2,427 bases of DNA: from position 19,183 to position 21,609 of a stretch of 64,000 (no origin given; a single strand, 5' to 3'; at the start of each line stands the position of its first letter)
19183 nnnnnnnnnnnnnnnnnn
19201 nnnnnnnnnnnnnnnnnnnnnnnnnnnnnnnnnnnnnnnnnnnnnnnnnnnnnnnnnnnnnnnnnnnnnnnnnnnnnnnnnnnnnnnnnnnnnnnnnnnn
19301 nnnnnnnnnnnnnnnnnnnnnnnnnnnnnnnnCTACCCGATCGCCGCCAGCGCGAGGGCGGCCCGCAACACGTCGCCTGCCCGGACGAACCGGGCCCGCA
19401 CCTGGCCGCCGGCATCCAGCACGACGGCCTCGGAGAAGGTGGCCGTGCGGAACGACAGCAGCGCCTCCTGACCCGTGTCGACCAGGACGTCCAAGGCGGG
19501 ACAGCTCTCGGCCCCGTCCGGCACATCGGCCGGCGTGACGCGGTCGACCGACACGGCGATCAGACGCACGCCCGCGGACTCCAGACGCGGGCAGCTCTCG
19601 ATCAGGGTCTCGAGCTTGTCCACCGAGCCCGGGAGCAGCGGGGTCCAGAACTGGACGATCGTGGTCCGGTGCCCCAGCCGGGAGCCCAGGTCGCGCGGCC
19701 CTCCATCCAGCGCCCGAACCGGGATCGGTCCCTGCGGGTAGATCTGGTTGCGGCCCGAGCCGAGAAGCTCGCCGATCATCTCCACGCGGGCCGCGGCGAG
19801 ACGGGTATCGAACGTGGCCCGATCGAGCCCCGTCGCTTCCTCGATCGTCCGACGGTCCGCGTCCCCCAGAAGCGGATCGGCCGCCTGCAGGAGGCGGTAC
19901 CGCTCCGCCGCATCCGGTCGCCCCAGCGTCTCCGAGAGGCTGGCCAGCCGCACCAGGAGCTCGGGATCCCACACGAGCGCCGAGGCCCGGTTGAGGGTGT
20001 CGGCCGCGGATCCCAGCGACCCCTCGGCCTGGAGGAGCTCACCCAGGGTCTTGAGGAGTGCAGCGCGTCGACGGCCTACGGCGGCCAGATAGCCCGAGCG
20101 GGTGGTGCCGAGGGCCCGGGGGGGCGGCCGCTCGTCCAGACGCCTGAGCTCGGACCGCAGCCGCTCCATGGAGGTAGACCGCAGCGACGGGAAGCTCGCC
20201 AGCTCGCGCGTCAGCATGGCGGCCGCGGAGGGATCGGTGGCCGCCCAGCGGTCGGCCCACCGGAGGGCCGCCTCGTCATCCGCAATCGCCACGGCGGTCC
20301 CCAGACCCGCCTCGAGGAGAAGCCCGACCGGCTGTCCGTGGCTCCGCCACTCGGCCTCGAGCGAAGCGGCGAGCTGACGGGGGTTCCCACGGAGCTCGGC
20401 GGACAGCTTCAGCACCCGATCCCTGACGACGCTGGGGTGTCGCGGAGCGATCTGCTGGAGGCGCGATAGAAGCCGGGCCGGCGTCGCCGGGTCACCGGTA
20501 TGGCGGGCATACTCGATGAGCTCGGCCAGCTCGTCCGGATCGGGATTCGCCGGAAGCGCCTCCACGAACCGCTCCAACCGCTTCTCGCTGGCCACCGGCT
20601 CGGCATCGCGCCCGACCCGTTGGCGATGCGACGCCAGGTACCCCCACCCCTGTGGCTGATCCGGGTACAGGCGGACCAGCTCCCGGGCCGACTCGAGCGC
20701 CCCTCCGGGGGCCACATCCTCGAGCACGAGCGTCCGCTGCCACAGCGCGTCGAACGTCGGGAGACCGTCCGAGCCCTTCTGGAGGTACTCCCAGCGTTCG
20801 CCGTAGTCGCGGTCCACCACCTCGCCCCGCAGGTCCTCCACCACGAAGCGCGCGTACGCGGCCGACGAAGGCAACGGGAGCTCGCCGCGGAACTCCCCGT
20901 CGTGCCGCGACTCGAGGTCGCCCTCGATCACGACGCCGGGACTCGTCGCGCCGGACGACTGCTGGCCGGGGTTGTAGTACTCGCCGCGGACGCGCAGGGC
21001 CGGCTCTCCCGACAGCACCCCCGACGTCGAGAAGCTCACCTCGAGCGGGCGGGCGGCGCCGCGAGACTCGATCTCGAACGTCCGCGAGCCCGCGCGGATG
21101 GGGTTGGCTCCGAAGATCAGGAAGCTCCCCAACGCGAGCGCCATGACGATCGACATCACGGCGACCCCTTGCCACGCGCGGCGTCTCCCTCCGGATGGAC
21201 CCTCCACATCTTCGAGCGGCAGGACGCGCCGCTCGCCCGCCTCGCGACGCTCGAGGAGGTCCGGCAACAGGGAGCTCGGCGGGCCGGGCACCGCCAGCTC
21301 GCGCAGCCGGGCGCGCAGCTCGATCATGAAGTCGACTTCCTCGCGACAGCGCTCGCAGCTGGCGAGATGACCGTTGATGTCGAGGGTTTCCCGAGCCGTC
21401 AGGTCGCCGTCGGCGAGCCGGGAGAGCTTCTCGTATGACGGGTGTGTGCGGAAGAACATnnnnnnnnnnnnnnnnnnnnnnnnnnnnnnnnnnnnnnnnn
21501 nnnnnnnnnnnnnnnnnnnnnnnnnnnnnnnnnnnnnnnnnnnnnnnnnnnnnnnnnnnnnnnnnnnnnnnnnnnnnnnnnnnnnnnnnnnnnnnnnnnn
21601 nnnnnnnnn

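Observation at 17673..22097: ECF sigma / zinc-motif anti-sigma with a cysteine-less thioredoxin fold / secreted three-Cys peptide / membrane beta-propeller: a candidate envelope-sensing module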

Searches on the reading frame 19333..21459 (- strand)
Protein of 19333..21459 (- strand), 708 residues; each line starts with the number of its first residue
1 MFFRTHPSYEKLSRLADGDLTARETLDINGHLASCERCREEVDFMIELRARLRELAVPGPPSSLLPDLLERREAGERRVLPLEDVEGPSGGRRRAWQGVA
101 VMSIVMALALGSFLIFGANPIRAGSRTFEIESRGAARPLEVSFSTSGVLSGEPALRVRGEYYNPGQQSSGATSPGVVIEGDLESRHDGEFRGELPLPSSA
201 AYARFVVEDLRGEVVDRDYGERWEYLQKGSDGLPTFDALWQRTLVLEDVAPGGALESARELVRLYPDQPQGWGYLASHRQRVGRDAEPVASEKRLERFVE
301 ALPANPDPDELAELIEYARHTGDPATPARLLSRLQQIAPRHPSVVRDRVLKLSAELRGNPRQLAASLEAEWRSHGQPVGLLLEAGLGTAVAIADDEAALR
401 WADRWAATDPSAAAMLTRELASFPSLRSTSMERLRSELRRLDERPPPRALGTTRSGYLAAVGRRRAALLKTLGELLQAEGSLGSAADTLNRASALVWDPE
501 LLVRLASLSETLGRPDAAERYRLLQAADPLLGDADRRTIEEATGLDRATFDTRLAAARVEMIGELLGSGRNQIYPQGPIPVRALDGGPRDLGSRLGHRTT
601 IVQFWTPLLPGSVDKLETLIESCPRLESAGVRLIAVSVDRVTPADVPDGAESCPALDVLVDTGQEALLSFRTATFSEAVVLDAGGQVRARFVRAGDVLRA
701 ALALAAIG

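Call 3: search_protein_families(library=pfam, proteins=[window:19333-21459:-], max_evalue=0.1)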
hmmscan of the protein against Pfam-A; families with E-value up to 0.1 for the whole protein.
window:19333-21459:- (708 aa): 2 families
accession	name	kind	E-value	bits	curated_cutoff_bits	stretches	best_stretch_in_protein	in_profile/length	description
PF13490.11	zf-HC2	-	4e-06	27.2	22.2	1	10-39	6-35/35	Putative zinc-finger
PF13428.12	TPR_14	-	0.027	15.6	23.5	0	467-507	2-43/44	Tetratricopeptide repeat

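Call 4: search_protein_families(library=ncbifam, proteins=[window:19333-21459:-], max_evalue=0.1)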
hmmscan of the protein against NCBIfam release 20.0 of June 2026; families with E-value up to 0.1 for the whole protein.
window:19333-21459:- (708 aa): 6 families
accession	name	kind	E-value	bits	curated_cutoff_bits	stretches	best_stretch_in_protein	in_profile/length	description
NF052375.1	antisigma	equivalog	2.5e-10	40.7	100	1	18-119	8-108/217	anti-sigma factor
TIGR02451.1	anti_sig_ChrR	subfamily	0.00027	20.8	124.5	1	6-52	2-48/216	ChrR family anti-sigma-E factor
TIGR00540.1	TPR_hemY_coli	hypoth_equivalog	0.00043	19.2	142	1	426-522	288-382/385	heme biosynthesis-associated TPR protein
TIGR03988.1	antisig_RsrA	equivalog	0.00092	19.3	62.5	1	10-53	7-50/77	mycothiol system anti-sigma-R factor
NF052368.1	antisigmaE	subfamily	0.0014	18.4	50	1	12-40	11-39/48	anti-sigma factor family protein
NF041468.1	anti_sig_RseA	equivalog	0.0063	16.6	165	1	6-66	38-98/135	anti-sigma E factor RseA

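Call 8: find_homologous_proteins(query=window:19333-21459:-)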
Query window:19333-21459:- (708 aa): 8 proteins with E <= 0.001 among 8000 candidates.
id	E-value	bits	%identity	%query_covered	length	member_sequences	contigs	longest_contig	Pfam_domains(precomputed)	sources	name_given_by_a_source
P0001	4.1e-230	784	55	99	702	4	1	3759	PF13490.12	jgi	-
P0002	4.2e-224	764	55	100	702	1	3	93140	PF13490.12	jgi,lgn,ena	-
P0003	2.8e-180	619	47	98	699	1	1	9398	PF13490.12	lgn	-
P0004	3.2e-144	500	42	99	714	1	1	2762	PF13490.12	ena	-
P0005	1.1e-106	376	36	99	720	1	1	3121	PF13490.12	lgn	-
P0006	1.6e-43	167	29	96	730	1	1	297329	PF13490.12,PF08534.17,PF00578.28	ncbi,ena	-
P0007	1.6e-43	167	29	97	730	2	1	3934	PF08534.17,PF00578.28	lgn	-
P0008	3.4e-43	166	28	89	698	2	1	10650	PF13490.12,PF08534.17,PF00578.28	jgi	jgi:hypothetical protein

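Call 10: find_encoding_contigs(protein=P0002, flank=8000, max_places=3)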
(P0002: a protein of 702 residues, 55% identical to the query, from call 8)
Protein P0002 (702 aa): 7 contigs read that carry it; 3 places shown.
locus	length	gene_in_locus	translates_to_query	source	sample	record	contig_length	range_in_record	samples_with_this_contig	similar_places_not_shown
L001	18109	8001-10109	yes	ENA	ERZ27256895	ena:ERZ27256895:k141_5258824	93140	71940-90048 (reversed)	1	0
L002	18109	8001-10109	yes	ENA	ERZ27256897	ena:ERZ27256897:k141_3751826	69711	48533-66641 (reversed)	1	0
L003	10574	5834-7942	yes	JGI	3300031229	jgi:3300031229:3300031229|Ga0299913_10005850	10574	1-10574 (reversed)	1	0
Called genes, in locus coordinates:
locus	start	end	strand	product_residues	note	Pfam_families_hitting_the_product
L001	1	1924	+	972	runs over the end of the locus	PF26550:Tricorn_2nd (faint), PF00326:Peptidase_S9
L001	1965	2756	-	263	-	PF00990:GGDEF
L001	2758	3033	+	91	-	-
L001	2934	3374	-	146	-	PF00072:Response_reg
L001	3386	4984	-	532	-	PF00989:PAS (weak), PF13188:PAS_8 (weak), PF08448:PAS_4, PF12860:PAS_7 (weak), PF13426:PAS_9 (faint), PF00512:HisKA, PF02518:HATPase_c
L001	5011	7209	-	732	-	PF00072:Response_reg, PF13188:PAS_8 (faint), PF00989:PAS, PF08448:PAS_4 (weak), PF13426:PAS_9, PF00990:GGDEF, PF00563:EAL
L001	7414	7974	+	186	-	PF07638:Sigma70_ECF (weak), PF04542:Sigma70_r2, PF08281:Sigma70_r4_2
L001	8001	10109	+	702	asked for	PF13490:zf-HC2 (weak)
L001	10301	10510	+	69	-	-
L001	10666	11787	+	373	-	PF15869:TolB_like, PF17170:DUF5128 (faint)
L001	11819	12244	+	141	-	PF06170:DUF983 (weak)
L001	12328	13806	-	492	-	PF00144:Beta-lactamase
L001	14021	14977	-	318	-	PF00892:EamA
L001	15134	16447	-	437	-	PF04389:Peptidase_M28, PF01546:Peptidase_M20, PF07687:M20_dimer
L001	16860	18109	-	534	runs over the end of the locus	PF05192:MutS_III, PF00488:MutS_V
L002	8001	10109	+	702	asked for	PF13490:zf-HC2 (weak)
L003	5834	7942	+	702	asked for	PF13490:zf-HC2 (weak)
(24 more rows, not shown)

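Call 11: find_encoding_contigs(protein=P0006, flank=8000, max_places=3)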
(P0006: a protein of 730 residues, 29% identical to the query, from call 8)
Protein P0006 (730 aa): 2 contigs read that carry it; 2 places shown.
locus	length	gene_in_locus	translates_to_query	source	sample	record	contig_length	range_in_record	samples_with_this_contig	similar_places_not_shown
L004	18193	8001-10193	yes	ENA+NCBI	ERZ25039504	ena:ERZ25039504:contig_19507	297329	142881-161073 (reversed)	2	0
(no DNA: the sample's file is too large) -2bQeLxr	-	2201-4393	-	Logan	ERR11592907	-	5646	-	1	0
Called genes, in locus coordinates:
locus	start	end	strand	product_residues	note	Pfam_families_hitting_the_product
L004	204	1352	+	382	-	PF13384:HTH_23, PF13518:HTH_28, PF13551:HTH_29 (weak), PF13565:HTH_32, PF00665:rve, PF13683:rve_3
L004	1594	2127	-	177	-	PF07681:DoxX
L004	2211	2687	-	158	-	PF13463:HTH_27 (faint), PF22381:Staph_reg_Sar_Rot (weak), PF01047:MarR, PF12802:MarR_2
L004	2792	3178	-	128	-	-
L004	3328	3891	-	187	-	PF13808:DDE_Tnp_1_assoc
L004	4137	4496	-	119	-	PF01035:DNA_binding_1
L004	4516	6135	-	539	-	PF00246:Peptidase_M14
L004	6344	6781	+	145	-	-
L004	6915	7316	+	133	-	-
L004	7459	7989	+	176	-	PF04542:Sigma70_r2, PF08281:Sigma70_r4_2, PF04545:Sigma70_r4 (weak)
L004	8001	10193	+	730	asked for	PF13490:zf-HC2 (faint), PF00578:AhpC-TSA, PF08534:Redoxin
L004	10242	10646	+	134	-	-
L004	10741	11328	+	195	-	-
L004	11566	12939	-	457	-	PF00072:Response_reg, PF00158:Sigma54_activat, PF14532:Sigma54_activ_2, PF01078:Mg_chelatase (faint), PF07728:AAA_5 (weak), PF25601:AAA_lid_14, PF02954:HTH_8, PF13556:HTH_30 (weak)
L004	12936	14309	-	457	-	PF00512:HisKA, PF13581:HATPase_c_2 (weak), PF02518:HATPase_c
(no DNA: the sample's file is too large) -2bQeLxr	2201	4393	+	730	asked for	PF13490:zf-HC2 (faint), PF00578:AhpC-TSA, PF08534:Redoxin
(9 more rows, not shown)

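Call 13: find_encoding_contigs(protein=P0003, flank=8000, max_places=2)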
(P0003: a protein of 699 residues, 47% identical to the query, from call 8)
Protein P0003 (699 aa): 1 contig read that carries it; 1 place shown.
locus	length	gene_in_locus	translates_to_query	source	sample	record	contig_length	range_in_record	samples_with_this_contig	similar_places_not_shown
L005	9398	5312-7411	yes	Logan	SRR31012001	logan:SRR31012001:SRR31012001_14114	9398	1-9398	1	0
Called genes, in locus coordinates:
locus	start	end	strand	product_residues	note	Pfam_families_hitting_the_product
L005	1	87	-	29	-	?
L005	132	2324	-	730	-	PF00989:PAS (faint), PF08448:PAS_4, PF13188:PAS_8 (weak), PF00512:HisKA, PF02518:HATPase_c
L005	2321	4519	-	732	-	PF00072:Response_reg, PF08448:PAS_4 (faint), PF00989:PAS, PF13188:PAS_8 (faint), PF13426:PAS_9 (weak), PF00990:GGDEF, PF00563:EAL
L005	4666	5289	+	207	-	PF07638:Sigma70_ECF (weak), PF04542:Sigma70_r2, PF08281:Sigma70_r4_2, PF04545:Sigma70_r4 (weak)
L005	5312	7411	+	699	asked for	PF13490:zf-HC2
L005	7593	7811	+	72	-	-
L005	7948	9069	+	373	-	PF15869:TolB_like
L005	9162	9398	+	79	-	?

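Call 14: find_encoding_contigs(protein=P0008, flank=8000, max_places=2)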
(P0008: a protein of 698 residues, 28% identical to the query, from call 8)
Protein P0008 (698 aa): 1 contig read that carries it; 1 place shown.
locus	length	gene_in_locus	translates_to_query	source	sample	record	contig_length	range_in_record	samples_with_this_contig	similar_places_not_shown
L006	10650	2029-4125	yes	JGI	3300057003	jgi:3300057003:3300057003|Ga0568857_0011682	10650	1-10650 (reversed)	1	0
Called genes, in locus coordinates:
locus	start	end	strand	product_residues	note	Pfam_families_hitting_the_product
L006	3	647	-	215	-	?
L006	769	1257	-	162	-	-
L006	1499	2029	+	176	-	PF04542:Sigma70_r2, PF08281:Sigma70_r4_2, PF04545:Sigma70_r4 (weak)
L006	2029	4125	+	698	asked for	PF13490:zf-HC2, PF00578:AhpC-TSA (weak), PF08534:Redoxin (weak)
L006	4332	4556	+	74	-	-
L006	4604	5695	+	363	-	PF15869:TolB_like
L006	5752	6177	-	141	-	PF02566:OsmC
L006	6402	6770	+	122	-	PF00313:CSD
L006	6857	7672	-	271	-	PF01987:AIM24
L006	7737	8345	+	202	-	-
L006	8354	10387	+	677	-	PF01926:MMR_HSR1, PF02421:FeoB_N, PF04548:AIG1 (weak), PF07670:Gate, PF07664:FeoB_C, PF07670:Gate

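Call 15: find_encoding_contigs(protein=P0005, flank=8000, max_places=2)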
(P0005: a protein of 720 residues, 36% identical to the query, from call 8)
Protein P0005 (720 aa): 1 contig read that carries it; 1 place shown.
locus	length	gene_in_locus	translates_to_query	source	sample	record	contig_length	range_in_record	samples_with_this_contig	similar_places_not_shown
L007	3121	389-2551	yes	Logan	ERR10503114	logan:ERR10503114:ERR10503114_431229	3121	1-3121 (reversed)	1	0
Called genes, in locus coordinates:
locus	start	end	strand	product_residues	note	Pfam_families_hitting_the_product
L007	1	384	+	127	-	?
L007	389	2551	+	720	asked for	PF13490:zf-HC2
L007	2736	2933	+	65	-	-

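Call 16: find_encoding_contigs(protein=P0004, flank=8000, max_places=2)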
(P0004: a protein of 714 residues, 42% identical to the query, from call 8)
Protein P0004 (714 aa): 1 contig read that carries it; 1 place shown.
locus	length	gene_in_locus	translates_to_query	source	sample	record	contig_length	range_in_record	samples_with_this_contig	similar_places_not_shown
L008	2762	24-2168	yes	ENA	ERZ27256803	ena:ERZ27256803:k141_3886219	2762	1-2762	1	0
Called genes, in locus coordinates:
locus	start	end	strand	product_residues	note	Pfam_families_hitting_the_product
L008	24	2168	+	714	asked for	PF13490:zf-HC2 (weak)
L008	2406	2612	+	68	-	-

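Call 46: search_protein_representatives(alignment_id=A1)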
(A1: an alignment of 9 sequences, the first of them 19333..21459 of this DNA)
Query: 9 sequences, 713 profile positions. Proteins with E-value up to 0.001 (for the whole library): 33901; up to 1e-10: 1293; up to 1e-30: 535. The best 150 are listed.
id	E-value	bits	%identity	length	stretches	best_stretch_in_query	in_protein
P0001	0.0e+00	1027.7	-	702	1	1-713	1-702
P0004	2.8e-279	944.7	-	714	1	3-713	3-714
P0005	2.5e-271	918.4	-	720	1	2-712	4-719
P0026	2.5e-201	687.0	-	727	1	5-701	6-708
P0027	1.3e-179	615.3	-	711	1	5-711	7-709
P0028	5.2e-178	610.0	-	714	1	1-711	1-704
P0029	1.1e-172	592.4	-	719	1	1-710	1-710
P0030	1.4e-162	559.0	-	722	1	6-712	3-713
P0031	7.2e-162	556.6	-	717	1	2-710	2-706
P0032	5.4e-161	553.7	-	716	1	1-710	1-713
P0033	2.1e-159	548.5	-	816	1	5-710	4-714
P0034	1.3e-158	545.9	-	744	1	7-706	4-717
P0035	2.6e-158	544.9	-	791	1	1-711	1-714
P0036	7.5e-158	543.3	-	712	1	5-712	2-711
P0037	1.5e-157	542.3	-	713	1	6-710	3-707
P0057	2.1e-148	512.1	-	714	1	2-711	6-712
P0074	2.7e-142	491.9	-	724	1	6-705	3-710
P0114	2.9e-130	452.2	-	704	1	4-711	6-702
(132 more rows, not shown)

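Call 50: predict_structure(alignment_id=A1)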
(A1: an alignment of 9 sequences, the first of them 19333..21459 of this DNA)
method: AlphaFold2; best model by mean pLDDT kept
length: 708 residues; sequences in the alignment: 9
mean_pLDDT: 81.9   pTM: 0.73
mean pLDDT of the five models: 81.9, 81.3, 79.0, 78.9, 78.7
residues with pLDDT >= 90: 293; 70-90: 293; 50-70: 55; < 50: 67
segments of 3 or more residues with pLDDT < 50: 1-4, 71-103, 106-124
pLDDT, mean of each block of 10 residues (from residue 1): 62 87 87 85 84 57 50 40 31 40 47 31 57 70 75 86 78 79 84 88 88 76 82 92 87 90 91 85 59 87 88 88 85 92 89 92 94 78 92 94 89 87 92 94 88 83 92 94 97 91 96 96 95 93 94 93 72 74 91 88 90 92 93 91 87 89 81 79 87 90 87
secondary structure, 60 per line:
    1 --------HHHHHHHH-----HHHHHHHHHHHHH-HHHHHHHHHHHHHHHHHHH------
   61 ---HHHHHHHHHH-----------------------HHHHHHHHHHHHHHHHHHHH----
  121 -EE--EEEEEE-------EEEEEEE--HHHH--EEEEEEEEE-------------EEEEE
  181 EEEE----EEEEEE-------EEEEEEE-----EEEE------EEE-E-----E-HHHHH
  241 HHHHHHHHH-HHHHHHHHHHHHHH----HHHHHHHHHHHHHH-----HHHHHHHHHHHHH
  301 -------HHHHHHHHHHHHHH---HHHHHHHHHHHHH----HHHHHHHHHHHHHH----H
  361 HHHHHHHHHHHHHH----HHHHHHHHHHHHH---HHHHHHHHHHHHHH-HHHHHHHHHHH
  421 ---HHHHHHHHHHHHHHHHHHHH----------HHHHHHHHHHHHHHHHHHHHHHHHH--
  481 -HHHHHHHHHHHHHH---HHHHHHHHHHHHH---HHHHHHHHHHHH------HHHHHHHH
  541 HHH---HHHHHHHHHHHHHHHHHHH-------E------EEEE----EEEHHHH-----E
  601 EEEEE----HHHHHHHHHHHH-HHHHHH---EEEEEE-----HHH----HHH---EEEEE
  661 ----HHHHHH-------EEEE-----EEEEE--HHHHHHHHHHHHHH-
elements in order (helices of 4 or more, strands of 3 or more residues): H9-16 H22-34 H36-54 H64-73 H97-116 E126-131 E139-145 H148-151 E154-162 E176-184 E189-194 E202-208 E214-217 E224-226 H236-249 H251-264 H269-282 H288-300 H308-321 H325-337 H342-355 H360-374 H379-391 H395-408 H410-420 H424-443 H454-478 H482-495 H499-511 H515-526 H533-543 H547-565 E580-583 E588-590 H591-594 E600-605 H610-621 H623-628 E632-637 E656-660 H665-670 E678-681 E687-691 H694-707

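Call 52: find_related_loci(query=A3, collection=genome_contigs, flank=6000)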
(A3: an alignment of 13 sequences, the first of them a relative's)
Query A3 (722 aa) in genome_contigs; peptide patterns used: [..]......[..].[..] (x = any residue, [..] = any of these).
62 stretches matched a pattern; 28 encode a relative of the query (tblastn E <= 1e-3); 28 distinct loci.
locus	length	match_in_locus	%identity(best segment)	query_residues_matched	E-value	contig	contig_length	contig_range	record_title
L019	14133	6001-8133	42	2-711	5e-154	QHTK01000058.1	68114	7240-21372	MAG: Gemmatimonadetes bacterium isolate AG8 14_1009_05_30cm_scaffold_242_e_3122_curated, whole genome shotgun sequence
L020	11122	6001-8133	41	2-711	2e-147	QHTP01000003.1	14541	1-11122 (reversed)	MAG: Gemmatimonadetes bacterium isolate AG49 14_0929_09_30cm_scaffold_2059_curated, whole genome shotgun sequence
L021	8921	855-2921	42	1-695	6e-143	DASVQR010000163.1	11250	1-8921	MAG TPA_asm: Longimicrobiaceae bacterium isolate SMAG_U3213 k141_171939, whole genome shotgun sequence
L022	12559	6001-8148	40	1-711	4e-137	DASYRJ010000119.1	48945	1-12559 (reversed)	MAG TPA_asm: Gemmatimonadales bacterium isolate SMAG_U4508 k141_3241202, whole genome shotgun sequence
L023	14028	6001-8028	42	33-711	9e-137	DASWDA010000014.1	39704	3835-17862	MAG TPA_asm: Gemmatimonadales bacterium isolate SMAG_U2723 k141_4226, whole genome shotgun sequence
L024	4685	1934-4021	40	4-695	2e-137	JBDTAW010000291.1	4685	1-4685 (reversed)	MAG: Gemmatimonadaceae bacterium isolate cluster2_bin.118 k127_5234950, whole genome shotgun sequence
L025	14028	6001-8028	39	33-711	1e-135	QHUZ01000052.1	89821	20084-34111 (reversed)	MAG: Gemmatimonadetes bacterium isolate AG16 14_0903_16_40cm_scaffold_763_curated, whole genome shotgun sequence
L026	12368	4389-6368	41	57-711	2e-133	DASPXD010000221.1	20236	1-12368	MAG TPA_asm: Gemmatimonadales bacterium isolate SMAG_U11558 k141_1514339, whole genome shotgun sequence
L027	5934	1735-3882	38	1-712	5e-134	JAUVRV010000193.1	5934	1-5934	MAG: Gemmatimonadales bacterium isolate CSMAG_723 CSMAG_723_k127_2376157_length_5934_cov_6.7658, whole genome shotgun se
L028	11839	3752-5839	40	4-695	4e-131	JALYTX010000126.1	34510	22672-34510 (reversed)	MAG: Gemmatimonadota bacterium isolate LAG bin2 SD1463-65_k127_391354, whole genome shotgun sequence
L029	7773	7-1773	44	118-710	3e-129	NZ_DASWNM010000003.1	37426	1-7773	MAG: Longimicrobium sp. isolate SMAG_U3414 k141_176831, whole genome shotgun sequence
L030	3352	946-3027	37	4-695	7e-128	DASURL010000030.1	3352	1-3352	MAG TPA_asm: Gemmatimonadaceae bacterium isolate SMAG_U1706 k141_208551, whole genome shotgun sequence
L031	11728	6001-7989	41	43-711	6e-130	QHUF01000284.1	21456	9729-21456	MAG: Gemmatimonadetes bacterium isolate AG34 14_0929_02_30cm_scaffold_1839_curated, whole genome shotgun sequence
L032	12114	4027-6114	38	4-695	2e-122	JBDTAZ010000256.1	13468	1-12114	MAG: Gemmatimonadaceae bacterium isolate cluster2_bin.120 k127_4811108, whole genome shotgun sequence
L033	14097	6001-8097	40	2-710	4e-118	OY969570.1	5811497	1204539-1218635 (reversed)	MAG: uncultured Gemmatimonadales bacterium isolate MFD02840.bin.c.1 genome assembly, chromosome: 1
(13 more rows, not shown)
